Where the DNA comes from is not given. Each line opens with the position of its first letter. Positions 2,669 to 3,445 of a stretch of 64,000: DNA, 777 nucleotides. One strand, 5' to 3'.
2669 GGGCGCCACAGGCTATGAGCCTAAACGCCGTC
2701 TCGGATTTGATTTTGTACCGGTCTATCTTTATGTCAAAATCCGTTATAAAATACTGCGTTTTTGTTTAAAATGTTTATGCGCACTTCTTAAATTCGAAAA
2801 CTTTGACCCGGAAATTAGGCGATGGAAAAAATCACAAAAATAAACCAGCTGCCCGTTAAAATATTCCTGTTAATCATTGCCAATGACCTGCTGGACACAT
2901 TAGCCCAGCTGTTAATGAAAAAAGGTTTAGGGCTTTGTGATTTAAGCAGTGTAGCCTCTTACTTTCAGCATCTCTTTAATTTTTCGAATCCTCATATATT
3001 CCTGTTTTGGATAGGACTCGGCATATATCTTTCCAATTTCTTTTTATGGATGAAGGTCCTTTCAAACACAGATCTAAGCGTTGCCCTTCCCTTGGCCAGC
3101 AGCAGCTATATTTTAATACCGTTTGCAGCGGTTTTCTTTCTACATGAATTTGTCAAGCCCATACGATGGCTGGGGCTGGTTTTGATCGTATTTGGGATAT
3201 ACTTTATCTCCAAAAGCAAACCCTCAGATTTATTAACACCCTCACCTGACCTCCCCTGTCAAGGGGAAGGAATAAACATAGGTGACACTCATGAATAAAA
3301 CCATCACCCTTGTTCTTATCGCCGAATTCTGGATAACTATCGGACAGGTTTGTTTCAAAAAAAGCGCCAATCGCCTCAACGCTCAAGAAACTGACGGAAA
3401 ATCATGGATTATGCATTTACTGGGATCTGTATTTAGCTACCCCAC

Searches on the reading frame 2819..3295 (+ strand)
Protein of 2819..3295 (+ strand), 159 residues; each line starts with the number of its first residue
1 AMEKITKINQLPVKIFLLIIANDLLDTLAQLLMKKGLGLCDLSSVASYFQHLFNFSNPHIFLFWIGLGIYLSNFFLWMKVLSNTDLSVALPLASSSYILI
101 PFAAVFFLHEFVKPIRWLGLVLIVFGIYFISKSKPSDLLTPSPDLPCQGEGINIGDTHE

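Call 31: search_protein_families(library=pfam, alignment_id=A1, max_evalue=0.1)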
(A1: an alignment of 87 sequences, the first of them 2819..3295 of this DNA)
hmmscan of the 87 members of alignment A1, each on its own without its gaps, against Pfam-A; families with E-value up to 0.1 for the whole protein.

A. member 1, window:2819-3295:+ (159 aa): 2 families
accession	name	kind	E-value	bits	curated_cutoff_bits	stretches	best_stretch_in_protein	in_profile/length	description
PF00892.27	EamA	-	5e-08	33.8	28.2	1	60-131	63-134/135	EamA-like transporter family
PF10639.15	TMEM234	-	0.00038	21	30.1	1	61-130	42-112/113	Putative transmembrane family 234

B. families by the number of members that match (of 87 scanned): 38 families (the first 25 are shown)
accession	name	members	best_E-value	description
PF00072.30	Response_reg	2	5.3e-25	Response regulator receiver domain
PF00892.27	EamA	2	4.4e-11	EamA-like transporter family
PF10639.15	TMEM234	2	0.00038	Putative transmembrane family 234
PF03358.20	FMN_red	1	1.4e-32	NADPH-dependent FMN reductase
PF02742.21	Fe_dep_repr_C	1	4.2e-21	Iron dependent repressor, metal binding and dimerisation domain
PF00550.31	PP-binding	1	8.3e-16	Phosphopantetheine attachment site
PF01814.28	Hemerythrin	1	9.3e-14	Hemerythrin HHE cation binding domain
PF13180.12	PDZ_2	1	2.8e-09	PDZ domain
PF17820.7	PDZ_6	1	5.1e-09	PDZ domain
PF04023.20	FeoA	1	5.9e-09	FeoA domain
PF02525.22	Flavodoxin_2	1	4.6e-08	Flavodoxin-like fold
PF00595.29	PDZ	1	7e-06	PDZ domain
PF03709.21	OKR_DC_1_N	1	9e-06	Orn/Lys/Arg decarboxylase, N-terminal domain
PF23297.2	ACP_SdgA_C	1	0.00013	Highly reducing polyketide synthase sdgA, C-terminal ACP domain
PF05653.20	Mg_trans_NIPA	1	0.00023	Magnesium transporter NIPA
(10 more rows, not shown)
